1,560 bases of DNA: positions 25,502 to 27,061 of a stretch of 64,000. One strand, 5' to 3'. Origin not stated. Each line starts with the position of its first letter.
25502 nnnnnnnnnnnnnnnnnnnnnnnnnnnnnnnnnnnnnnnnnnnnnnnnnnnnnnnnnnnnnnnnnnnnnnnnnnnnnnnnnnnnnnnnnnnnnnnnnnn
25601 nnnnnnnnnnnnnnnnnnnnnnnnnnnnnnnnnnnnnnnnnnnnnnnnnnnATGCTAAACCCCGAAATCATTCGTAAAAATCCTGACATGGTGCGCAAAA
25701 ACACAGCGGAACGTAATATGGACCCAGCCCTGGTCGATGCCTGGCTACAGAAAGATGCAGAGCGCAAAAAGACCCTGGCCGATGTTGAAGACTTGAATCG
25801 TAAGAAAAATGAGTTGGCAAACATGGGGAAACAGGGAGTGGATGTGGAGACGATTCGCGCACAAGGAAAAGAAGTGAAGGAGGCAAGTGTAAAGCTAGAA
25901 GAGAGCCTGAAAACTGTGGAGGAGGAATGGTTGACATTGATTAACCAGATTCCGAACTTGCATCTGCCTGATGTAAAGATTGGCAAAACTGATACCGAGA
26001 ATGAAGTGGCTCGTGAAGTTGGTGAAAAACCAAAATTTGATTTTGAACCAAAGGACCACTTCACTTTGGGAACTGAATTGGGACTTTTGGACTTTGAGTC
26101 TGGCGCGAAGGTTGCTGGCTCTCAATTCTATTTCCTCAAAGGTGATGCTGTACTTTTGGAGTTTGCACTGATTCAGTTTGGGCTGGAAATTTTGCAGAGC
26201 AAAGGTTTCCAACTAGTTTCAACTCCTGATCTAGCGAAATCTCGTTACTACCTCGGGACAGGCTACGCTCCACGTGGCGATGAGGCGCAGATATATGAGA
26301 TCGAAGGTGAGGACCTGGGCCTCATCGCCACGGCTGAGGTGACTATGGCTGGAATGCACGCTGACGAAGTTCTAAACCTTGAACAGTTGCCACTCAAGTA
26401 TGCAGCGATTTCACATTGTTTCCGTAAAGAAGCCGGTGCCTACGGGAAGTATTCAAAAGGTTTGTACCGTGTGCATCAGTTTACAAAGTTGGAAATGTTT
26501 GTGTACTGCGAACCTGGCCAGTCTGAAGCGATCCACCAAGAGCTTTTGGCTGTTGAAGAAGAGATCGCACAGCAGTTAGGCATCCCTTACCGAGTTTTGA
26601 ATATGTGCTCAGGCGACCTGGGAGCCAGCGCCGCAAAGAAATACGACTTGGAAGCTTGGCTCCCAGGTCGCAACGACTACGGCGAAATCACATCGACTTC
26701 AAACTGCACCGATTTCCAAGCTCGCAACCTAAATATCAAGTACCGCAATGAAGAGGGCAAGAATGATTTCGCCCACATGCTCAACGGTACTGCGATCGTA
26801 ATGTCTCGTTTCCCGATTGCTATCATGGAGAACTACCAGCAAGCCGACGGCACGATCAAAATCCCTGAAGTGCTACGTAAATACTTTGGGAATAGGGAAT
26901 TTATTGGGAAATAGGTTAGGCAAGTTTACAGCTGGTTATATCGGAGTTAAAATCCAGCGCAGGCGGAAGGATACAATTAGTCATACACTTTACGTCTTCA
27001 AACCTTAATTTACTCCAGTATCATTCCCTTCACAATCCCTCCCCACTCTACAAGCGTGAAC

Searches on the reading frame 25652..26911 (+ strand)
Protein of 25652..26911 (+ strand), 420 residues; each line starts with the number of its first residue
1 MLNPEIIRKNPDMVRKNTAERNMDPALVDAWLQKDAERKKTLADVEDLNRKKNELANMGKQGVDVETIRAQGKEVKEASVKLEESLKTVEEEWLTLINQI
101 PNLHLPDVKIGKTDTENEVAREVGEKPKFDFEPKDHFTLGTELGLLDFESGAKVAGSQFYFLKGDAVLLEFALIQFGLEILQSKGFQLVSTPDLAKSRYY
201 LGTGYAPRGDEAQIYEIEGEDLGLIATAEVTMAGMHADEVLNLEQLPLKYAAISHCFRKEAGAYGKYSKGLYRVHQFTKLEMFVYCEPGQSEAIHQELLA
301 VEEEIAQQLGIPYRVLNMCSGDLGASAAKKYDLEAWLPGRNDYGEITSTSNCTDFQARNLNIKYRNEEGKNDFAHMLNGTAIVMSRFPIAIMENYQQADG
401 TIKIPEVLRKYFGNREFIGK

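Call 9: find_related_loci(query=window:25652-26911:+, collection=genome_contigs, flank=3000)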
Query window:25652-26911:+ (420 aa) in genome_contigs; peptide patterns used: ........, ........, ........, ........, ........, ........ (x = any residue, [..] = any of these).
600 stretches matched a pattern (row limit reached: there are more); 592 encode a relative of the query (tblastn E <= 1e-3); the best 80 are kept; 80 distinct loci.
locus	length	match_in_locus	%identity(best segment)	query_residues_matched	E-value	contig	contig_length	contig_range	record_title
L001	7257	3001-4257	64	1-420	0e+0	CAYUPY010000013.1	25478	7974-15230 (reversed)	MAG TPA_asm: uncultured Candidatus Saccharibacteria bacterium isolate SRP141376_co5_423 genome assembly, contig: NODE_45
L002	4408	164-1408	63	1-420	0e+0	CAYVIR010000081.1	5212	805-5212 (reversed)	MAG TPA_asm: uncultured Candidatus Saccharibacteria bacterium isolate SRP286056_co2_143 genome assembly, contig: NODE_27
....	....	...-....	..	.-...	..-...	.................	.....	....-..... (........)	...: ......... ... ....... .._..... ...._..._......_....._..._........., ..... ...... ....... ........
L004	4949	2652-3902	48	1-415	3e-134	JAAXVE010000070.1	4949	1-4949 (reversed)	MAG: Candidatus Falkowbacteria bacterium isolate W4_Combined_metabat2_115 W4_Combined_metabat2_115_NODE_11195, whole gen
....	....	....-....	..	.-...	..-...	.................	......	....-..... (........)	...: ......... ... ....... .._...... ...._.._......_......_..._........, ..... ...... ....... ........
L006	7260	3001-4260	49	1-418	1e-128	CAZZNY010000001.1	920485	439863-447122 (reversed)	MAG TPA_asm: uncultured Candidatus Peribacteria bacterium isolate SRP302447_co3_208 genome assembly, contig: NODE_9_leng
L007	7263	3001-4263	45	1-419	2e-127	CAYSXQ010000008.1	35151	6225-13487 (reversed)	MAG TPA_asm: uncultured Gammaproteobacteria bacterium isolate SRP278252_co2_427 genome assembly, contig: NODE_2369_lengt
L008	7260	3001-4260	48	1-413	3e-126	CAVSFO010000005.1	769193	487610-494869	MAG: uncultured Planctomycetia bacterium isolate MFD01828.bin.2.91 genome assembly, contig: contig_21904, whole genome s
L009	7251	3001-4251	48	1-413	9e-126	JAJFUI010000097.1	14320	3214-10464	MAG: Planctomycetaceae bacterium isolate bin.426 k141_2717106, whole genome shotgun sequence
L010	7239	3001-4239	48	1-411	6e-125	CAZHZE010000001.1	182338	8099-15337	MAG TPA_asm: uncultured Gammaproteobacteria bacterium isolate SRP263991_co7_529 genome assembly, contig: NODE_22_length_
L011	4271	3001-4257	48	1-413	4e-125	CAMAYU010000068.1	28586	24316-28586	MAG: Schlesneria paludicola DSM 18645 isolate MH-08apr19-81 genome assembly, contig: MH-08apr19-C3661, whole genome shot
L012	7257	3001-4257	48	1-413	4e-125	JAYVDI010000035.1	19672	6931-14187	MAG: Schlesneria sp. isolate GL34_DN_concoct_1 GL34_DN_concoct_1_34, whole genome shotgun sequence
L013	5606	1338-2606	47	1-420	6e-125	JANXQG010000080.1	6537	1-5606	MAG: Planctomycetota bacterium isolate GL140_4_concoct_346_sub GL140_4_k141_2649799, whole genome shotgun sequence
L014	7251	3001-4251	49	1-413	2e-124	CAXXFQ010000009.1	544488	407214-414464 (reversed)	MAG: Thermoguttaceae bacterium isolate 8b3353c7-b3ef-4d97-bce3-25bd4c24e67f genome assembly, contig: contig_9, whole gen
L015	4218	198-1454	47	1-413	2e-126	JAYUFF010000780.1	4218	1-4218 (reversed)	MAG: Schlesneria sp. isolate GFS_7656 GFS_7656_779, whole genome shotgun sequence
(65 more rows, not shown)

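Call 13: find_related_loci(query=window:25652-26911:+, collection=metagenome_contigs, flank=1500)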
Query window:25652-26911:+ (420 aa) in metagenome_contigs; peptide patterns used: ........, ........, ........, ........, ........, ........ (x = any residue, [..] = any of these).
600 stretches matched a pattern (row limit reached: there are more); 580 encode a relative of the query (tblastn E <= 1e-3); the best 80 are kept; 80 distinct loci.
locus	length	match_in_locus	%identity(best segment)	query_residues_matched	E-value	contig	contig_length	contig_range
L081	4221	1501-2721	52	1-413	3e-134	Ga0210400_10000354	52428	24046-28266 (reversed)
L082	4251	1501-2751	48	1-415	1e-131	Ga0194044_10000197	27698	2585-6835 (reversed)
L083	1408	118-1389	47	1-419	3e-140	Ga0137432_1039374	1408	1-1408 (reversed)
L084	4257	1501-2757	47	1-413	3e-128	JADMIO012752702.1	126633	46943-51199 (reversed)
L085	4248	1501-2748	48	1-413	4e-126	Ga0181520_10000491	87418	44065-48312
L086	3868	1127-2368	47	1-412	4e-124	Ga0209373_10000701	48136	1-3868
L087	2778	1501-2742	48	1-414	1e-124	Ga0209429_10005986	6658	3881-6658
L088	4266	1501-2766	47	1-419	1e-121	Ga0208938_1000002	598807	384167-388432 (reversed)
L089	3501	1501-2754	46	1-419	3e-121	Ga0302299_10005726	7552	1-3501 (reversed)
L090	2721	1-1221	49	20-419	6e-120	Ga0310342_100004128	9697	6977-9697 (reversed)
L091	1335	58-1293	47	1-419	2e-128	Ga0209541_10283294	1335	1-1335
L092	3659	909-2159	45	1-416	3e-117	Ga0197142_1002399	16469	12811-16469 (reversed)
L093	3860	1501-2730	45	1-413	2e-117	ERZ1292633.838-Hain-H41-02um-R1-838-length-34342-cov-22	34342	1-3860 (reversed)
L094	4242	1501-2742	45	1-418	5e-116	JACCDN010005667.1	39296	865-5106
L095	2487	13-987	55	96-419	4e-117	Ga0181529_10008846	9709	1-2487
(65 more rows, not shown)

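Call 17: find_homologous_proteins(query=window:25652-26911:+, max_evalue=1e-100)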
Query window:25652-26911:+ (420 aa): 7815 proteins with E <= 1e-100 among 8000 candidates; the best 120 are listed.
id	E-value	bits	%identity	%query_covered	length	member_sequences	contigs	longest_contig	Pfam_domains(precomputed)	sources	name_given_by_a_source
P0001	2.6e-280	947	100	100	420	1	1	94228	PF00587.31,PF02403.28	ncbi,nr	ncbi:MAG: serine--tRNA ligase [Candidatus Doudnabacteria bacterium]|nr:serine--tRNA ligase [Candidat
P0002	1.6e-270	915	100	97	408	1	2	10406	PF00587.31,PF02403.28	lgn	-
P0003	1.9e-232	789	81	100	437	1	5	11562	PF00587.31,PF02403.28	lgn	-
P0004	1.8e-228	776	79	100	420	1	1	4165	PF00587.31,PF02403.28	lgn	-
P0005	6.1e-223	758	77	100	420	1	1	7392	PF00587.31,PF02403.28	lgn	-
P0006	1.6e-222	757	76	100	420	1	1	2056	PF00587.31,PF02403.28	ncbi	-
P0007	9.5e-222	754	81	95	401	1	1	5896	PF00587.31,PF02403.28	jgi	jgi:seryl-tRNA synthetase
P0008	4.2e-206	703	72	100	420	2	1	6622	PF00587.31,PF02403.28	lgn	-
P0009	5.2e-201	686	69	100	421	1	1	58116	PF00587.31,PF02403.28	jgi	jgi:seryl-tRNA synthetase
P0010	1.7e-197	674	71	100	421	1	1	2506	PF00587.31,PF02403.28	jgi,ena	-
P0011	9.6e-194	662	70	100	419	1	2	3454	PF00587.31,PF02403.28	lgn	-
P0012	1.7e-193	661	69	98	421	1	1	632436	PF00587.31,PF02403.28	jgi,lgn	jgi:seryl-tRNA synthetase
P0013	1.0e-191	655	68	100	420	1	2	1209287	PF00587.31,PF02403.28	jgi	jgi:seryl-tRNA synthetase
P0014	3.9e-191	653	68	100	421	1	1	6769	PF00587.31,PF02403.28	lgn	-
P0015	7.1e-191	653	69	100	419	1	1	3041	PF00587.31,PF02403.28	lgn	-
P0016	2.9e-190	651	70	98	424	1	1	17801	PF00587.31,PF02403.28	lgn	-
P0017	3.7e-190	650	69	98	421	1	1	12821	PF00587.31,PF02403.28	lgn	-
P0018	6.0e-190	649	69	98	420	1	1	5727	PF00587.31,PF02403.28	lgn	-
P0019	8.5e-190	649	69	100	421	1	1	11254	PF00587.31,PF02403.28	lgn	-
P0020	3.9e-189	647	68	100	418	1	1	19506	PF00587.31,PF02403.28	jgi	-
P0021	5.5e-189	646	67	100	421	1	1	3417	PF00587.31,PF02403.28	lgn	-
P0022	7.8e-189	646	67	100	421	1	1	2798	PF00587.31,PF02403.28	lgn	-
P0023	8.3e-189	646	68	100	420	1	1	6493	PF00587.31,PF02403.28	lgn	-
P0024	2.6e-188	644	67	100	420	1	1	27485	PF00587.31,PF02403.28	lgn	-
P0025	3.1e-188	644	67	100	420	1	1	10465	PF00587.31,PF02403.28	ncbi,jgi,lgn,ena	ncbi:MAG: serine--tRNA ligase [bacterium]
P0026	2.0e-187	641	67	100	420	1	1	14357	PF00587.31,PF02403.28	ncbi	-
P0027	3.0e-187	641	67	98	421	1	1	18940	PF00587.31,PF02403.28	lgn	-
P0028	1.0e-186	639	67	100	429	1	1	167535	PF00587.31,PF02403.28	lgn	-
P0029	1.3e-186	639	67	98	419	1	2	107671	PF00587.31,PF02403.28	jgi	jgi:seryl-tRNA synthetase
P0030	2.6e-186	637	68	100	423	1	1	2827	PF00587.31,PF02403.28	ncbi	-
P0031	4.6e-186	637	68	100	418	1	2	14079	PF00587.31,PF02403.28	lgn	-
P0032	8.1e-186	636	65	100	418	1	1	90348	PF00587.31,PF02403.28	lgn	-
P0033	5.2e-185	633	67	100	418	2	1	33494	PF00587.31,PF02403.28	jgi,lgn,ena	jgi:seryl-tRNA synthetase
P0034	6.4e-185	633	66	100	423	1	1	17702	PF00587.31,PF02403.28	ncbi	-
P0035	6.6e-185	633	65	100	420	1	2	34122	PF00587.31,PF02403.28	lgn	-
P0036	1.2e-184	632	66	99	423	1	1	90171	PF00587.31,PF02403.28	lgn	-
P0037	3.0e-184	631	67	100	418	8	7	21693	PF00587.31,PF02403.28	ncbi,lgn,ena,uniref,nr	ncbi:serine--tRNA ligase [Candidatus Dojkabacteria bacterium]|uniref:Serine--tRNA ligase n=1 Tax=Can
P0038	3.4e-184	631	65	100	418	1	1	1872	PF00587.31,PF02403.28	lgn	-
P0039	5.9e-184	630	67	100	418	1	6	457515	PF00587.31,PF02403.28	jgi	jgi:seryl-tRNA synthetase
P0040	5.9e-184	630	67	99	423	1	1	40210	PF00587.31,PF02403.28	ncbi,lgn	-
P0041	6.8e-184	630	65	100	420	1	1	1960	PF00587.31,PF02403.28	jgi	jgi:seryl-tRNA synthetase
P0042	4.3e-183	627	64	99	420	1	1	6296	PF00587.31,PF02403.28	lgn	-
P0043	1.3e-182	625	66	100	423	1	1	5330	PF00587.31,PF02403.28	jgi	jgi:seryl-tRNA synthetase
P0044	1.4e-182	625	65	100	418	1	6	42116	PF00587.31,PF02403.28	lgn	-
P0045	1.8e-182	625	65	100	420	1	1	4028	PF00587.31,PF02403.28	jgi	jgi:seryl-tRNA synthetase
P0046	1.9e-182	625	65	100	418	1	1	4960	PF00587.31,PF02403.28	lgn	-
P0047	2.8e-182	624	66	98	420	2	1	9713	PF00587.31,PF02403.28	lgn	-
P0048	7.1e-182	623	66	100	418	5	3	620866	PF00587.31,PF02403.28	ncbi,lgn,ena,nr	ncbi:MAG TPA: serine--tRNA ligase [Candidatus Dojkabacteria bacterium]|nr:serine--tRNA ligase [Candi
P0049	1.1e-181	622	66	100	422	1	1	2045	PF00587.31,PF02403.28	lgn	-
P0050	1.5e-181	622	65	98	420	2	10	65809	PF00587.31,PF02403.28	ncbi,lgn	-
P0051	1.6e-181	622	64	98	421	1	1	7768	PF00587.31,PF02403.28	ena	-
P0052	2.6e-181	621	66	98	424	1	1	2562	PF00587.31,PF02403.28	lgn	-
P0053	2.9e-181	621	64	100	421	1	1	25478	PF00587.31,PF02403.28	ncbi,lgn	-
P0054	5.7e-181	620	64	100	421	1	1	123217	PF00587.31,PF02403.28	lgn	-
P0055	6.6e-181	620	64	100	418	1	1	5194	PF00587.31,PF02403.28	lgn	-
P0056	2.0e-180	618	66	98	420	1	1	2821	PF00587.31,PF02403.28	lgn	-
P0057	2.1e-180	618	65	100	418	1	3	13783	PF00587.31,PF02403.28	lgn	-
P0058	3.2e-180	617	65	100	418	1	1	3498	PF00587.31,PF02403.28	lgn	-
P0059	3.3e-180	617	64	100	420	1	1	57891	PF00587.31,PF02403.28,PF09789.15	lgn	-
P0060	4.2e-180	617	65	100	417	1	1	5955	PF00587.31,PF02403.28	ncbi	-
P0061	5.8e-180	617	65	98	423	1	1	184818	PF00587.31,PF02403.28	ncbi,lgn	-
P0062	7.9e-180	616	64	100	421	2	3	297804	PF00587.31,PF02403.28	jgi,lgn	jgi:seryl-tRNA synthetase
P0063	1.1e-179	616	64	100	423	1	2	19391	PF00587.31,PF02403.28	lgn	-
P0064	2.4e-179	615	66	98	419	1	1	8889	PF00587.31,PF02403.28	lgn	-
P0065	2.5e-179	615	64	100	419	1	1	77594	PF00587.31,PF02403.28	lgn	-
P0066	4.6e-179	614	66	98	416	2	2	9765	PF00587.31,PF02403.28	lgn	-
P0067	4.6e-179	614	66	98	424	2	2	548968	PF00587.31,PF02403.28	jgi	jgi:seryl-tRNA synthetase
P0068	8.2e-179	613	65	100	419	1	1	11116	PF00587.31,PF02403.28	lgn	-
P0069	8.9e-179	613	66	98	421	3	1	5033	PF00587.31,PF02403.28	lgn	-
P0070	1.0e-178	613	65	99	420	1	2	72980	PF00587.31,PF02403.28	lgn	-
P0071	1.0e-178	613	64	100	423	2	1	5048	PF00587.31,PF02403.28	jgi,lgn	-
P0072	2.0e-178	612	65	99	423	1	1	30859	PF00587.31,PF02403.28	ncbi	-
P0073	2.5e-178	611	64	99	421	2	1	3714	PF00587.31,PF02403.28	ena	-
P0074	5.2e-178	610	66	100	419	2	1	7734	PF00587.31,PF02403.28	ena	-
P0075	6.0e-178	610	64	98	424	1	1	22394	PF00587.31,PF02403.28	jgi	-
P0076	6.9e-178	610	63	100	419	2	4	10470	PF00587.31,PF02403.28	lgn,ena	-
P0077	8.1e-178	610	64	100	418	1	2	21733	PF00587.31,PF02403.28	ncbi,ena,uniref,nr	ncbi:serine--tRNA ligase [Candidatus Dojkabacteria bacterium]|uniref:Serine--tRNA ligase n=1 Tax=Can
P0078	8.2e-178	610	63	100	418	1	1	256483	PF00587.31,PF02403.28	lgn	-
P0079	9.5e-178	609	65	99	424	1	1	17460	PF00587.31,PF02403.28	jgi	jgi:seryl-tRNA synthetase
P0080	9.6e-178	609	63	100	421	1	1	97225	PF00587.31,PF02403.28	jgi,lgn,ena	-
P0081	1.1e-177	609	62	100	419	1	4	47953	PF00587.31,PF02403.28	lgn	-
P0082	2.3e-177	608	64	98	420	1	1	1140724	PF00587.31,PF02403.28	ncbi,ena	-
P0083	4.6e-177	607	65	98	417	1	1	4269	PF00587.31,PF02403.28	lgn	-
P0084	7.9e-177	606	62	100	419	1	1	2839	PF00587.31,PF02403.28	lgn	-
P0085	1.0e-176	606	63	98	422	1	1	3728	PF00587.31,PF02403.28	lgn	-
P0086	1.8e-176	605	63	100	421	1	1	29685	PF00587.31,PF02403.28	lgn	-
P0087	2.2e-176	605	63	100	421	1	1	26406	PF00587.31,PF02403.28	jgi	jgi:seryl-tRNA synthetase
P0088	2.4e-176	605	64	98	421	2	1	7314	PF00587.31,PF02403.28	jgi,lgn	jgi:seryl-tRNA synthetase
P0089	3.3e-176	604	65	98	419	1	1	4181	PF00587.31,PF02403.28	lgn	-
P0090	3.6e-176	604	63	100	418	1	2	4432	PF00587.31,PF02403.28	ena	-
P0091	8.0e-176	603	62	100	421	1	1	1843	PF00587.31,PF02403.28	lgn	-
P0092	3.8e-175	601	62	99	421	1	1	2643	PF00587.31,PF02403.28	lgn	-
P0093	4.6e-175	600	63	98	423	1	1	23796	PF00587.31,PF02403.28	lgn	-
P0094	5.9e-175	600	64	100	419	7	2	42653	PF00587.31,PF02403.28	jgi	jgi:seryl-tRNA synthetase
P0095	8.9e-175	600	63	98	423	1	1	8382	PF00587.31,PF02403.28,PF06419.18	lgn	-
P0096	1.1e-174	599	63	100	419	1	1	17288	PF00587.31,PF02403.28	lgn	-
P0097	2.9e-174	598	63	100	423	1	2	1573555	PF00587.31,PF02403.28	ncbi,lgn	-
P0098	6.6e-174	597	64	98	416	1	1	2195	PF00587.31,PF02403.28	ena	-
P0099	1.6e-173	595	63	100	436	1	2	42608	PF00587.31,PF02403.28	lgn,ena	-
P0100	1.9e-173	595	64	98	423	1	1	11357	PF00587.31,PF02403.28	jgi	jgi:seryl-tRNA synthetase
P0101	1.9e-173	595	63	100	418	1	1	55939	PF00587.31,PF02403.28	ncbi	-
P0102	3.8e-173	594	64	98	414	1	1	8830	PF00587.31,PF02403.28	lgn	-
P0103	9.0e-173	593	63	100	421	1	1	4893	PF00587.31,PF02403.28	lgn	-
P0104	1.9e-172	592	61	100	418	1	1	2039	PF00587.31,PF02403.28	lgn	-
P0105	2.0e-172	592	64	100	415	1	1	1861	PF00587.31,PF02403.28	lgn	-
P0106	3.0e-172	591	63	100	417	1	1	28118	PF00587.31,PF02403.28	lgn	-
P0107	4.1e-172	591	63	98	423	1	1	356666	PF00587.31,PF02403.28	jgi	jgi:seryl-tRNA synthetase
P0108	4.2e-172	591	62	100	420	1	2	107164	PF00587.31,PF02403.28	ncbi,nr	ncbi:MAG: serine--tRNA ligase [Candidatus Dojkabacteria bacterium]|nr:serine--tRNA ligase [Candidatu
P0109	4.2e-172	591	61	99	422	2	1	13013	PF00587.31,PF02403.28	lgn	-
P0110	5.1e-172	590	64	98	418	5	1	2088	PF00587.31,PF02403.28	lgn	-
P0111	8.5e-172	590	63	98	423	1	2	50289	PF00587.31,PF02403.28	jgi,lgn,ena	-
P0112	8.6e-172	590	61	99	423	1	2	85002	PF00587.31,PF02403.28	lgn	-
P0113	8.8e-172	590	63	100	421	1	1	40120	PF00587.31,PF02403.28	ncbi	-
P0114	1.0e-171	589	61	100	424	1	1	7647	PF00587.31,PF02403.28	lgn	-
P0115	1.2e-171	589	66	98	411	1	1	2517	PF00587.31,PF02403.28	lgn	-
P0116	2.0e-171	589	64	100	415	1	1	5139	PF00587.31,PF02403.28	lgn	-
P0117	2.6e-171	588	63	98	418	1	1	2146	PF00587.31,PF02403.28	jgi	jgi:seryl-tRNA synthetase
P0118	2.6e-171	588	63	100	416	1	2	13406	PF00587.31,PF02403.28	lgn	-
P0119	3.8e-171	588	65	100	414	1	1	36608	PF00587.31,PF02403.28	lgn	-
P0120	3.8e-171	588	63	100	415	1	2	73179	PF00587.31,PF02403.28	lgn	-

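Call 18: find_encoding_contigs(protein=P0003, flank=1200, max_places=2)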
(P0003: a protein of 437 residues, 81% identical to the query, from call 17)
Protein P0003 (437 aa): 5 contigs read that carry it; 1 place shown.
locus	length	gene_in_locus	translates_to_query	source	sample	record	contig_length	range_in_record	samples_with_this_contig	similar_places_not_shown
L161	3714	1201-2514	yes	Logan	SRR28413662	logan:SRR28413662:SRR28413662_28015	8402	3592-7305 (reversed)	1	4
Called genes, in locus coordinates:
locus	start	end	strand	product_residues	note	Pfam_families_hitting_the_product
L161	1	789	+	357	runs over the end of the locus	PF13413:HTH_25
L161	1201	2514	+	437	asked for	PF02403:Seryl_tRNA_N, PF00587:tRNA-synt_2b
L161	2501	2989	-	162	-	PF01850:PIN, PF13470:PIN_3 (weak)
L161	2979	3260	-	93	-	PF04014:MazE_antitoxin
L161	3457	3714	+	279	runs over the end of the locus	PF01149:Fapy_DNA_glyco, PF06831:H2TH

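Call 19: find_encoding_contigs(protein=P0004, flank=1200, max_places=2)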
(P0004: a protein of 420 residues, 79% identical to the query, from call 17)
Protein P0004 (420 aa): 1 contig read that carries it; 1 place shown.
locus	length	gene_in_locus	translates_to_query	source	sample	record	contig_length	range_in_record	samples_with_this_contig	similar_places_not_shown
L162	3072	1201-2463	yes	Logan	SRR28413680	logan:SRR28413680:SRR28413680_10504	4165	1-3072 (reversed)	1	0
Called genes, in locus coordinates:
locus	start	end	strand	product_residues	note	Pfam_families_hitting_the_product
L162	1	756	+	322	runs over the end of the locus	PF13413:HTH_25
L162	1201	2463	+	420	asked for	PF02403:Seryl_tRNA_N, PF00587:tRNA-synt_2b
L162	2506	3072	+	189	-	?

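Call 20: find_encoding_contigs(protein=P0005, flank=1200, max_places=2)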
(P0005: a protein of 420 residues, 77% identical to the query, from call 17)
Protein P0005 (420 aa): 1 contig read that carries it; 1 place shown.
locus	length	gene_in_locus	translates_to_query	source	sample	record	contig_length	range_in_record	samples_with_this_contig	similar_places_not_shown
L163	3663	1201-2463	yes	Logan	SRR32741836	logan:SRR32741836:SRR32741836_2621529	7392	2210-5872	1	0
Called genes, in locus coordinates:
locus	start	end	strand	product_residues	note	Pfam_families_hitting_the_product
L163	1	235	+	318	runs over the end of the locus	PF13413:HTH_25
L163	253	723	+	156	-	PF00578:AhpC-TSA, PF08534:Redoxin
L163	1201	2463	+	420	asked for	PF02403:Seryl_tRNA_N, PF00587:tRNA-synt_2b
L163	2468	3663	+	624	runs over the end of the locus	PF00005:ABC_tran, PF02463:SMC_N, PF13304:AAA_21 (faint)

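Call 21: find_encoding_contigs(protein=P0008, flank=1200, max_places=2)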
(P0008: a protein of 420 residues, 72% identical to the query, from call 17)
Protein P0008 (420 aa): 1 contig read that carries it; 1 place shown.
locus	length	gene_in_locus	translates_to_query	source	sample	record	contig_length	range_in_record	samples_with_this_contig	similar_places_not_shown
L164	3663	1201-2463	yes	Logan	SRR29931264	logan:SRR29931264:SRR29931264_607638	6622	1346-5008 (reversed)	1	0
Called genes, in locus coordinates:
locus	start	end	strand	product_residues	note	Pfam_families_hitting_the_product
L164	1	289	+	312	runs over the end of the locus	PF13413:HTH_25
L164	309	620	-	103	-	-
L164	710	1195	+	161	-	PF00578:AhpC-TSA, PF08534:Redoxin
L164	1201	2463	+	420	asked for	PF02403:Seryl_tRNA_N, PF00587:tRNA-synt_2b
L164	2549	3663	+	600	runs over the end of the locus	PF00664:ABC_membrane (weak), PF00005:ABC_tran, PF02463:SMC_N (faint)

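Call 22: find_encoding_contigs(protein=P0009, flank=1200, max_places=2)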
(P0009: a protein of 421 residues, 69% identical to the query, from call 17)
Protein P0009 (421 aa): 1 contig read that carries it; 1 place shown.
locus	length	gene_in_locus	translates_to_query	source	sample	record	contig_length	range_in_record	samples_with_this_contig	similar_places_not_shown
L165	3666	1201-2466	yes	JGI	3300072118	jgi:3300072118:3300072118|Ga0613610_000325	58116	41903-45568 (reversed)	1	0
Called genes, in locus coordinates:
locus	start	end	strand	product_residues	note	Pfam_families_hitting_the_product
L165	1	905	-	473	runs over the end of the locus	PF28494:GlyRS_ins_1 (faint), PF00587:tRNA-synt_2b, PF03129:HGTP_anticodon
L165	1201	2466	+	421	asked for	PF02403:Seryl_tRNA_N, PF00587:tRNA-synt_2b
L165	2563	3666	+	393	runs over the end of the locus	PF00162:PGK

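Call 23: find_encoding_contigs(protein=P0012, flank=1200, max_places=2)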
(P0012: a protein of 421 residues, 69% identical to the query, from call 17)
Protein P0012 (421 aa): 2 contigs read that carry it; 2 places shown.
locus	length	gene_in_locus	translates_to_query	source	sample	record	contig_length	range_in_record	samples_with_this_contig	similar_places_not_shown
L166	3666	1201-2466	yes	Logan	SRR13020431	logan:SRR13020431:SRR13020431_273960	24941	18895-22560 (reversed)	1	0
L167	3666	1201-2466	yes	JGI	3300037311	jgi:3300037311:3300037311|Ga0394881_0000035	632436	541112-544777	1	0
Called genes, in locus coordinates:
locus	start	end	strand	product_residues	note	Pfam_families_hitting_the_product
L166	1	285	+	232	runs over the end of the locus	PF11611:DUF4352 (weak)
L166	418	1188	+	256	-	-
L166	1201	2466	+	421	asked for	PF02403:Seryl_tRNA_N, PF00587:tRNA-synt_2b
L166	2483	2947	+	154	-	PF02600:DsbB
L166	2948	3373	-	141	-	PF00072:Response_reg (weak)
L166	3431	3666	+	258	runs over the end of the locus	PF09992:NAGPA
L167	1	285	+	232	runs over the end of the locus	PF11611:DUF4352 (weak)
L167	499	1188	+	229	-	-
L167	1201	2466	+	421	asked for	PF02403:Seryl_tRNA_N, PF00587:tRNA-synt_2b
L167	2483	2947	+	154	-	PF02600:DsbB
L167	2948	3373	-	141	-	PF00072:Response_reg (weak)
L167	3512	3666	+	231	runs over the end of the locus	PF09992:NAGPA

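Call 27: find_encoding_contigs(protein=P0006, flank=800, max_places=2)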
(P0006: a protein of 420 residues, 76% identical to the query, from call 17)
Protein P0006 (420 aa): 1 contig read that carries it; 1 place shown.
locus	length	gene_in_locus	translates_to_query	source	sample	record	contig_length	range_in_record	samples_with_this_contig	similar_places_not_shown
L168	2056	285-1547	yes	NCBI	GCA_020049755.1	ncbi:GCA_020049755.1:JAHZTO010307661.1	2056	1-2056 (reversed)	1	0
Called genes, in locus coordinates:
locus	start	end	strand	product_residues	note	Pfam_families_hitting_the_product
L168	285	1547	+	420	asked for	PF02403:Seryl_tRNA_N, PF00587:tRNA-synt_2b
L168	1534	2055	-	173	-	?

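Call 28: find_encoding_contigs(protein=P0010, flank=800, max_places=2)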
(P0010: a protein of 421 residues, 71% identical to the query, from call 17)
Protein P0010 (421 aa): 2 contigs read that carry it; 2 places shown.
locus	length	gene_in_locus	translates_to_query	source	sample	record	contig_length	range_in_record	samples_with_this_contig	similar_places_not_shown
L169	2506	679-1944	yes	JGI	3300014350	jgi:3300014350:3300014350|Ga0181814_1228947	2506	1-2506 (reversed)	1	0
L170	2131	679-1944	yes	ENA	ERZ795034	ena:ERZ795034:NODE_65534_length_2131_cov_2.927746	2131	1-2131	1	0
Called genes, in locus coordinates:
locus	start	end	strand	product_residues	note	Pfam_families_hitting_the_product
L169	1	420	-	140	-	?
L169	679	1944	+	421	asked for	PF02403:Seryl_tRNA_N, PF00587:tRNA-synt_2b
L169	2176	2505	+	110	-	?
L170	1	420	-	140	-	?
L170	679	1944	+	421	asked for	PF02403:Seryl_tRNA_N, PF00587:tRNA-synt_2b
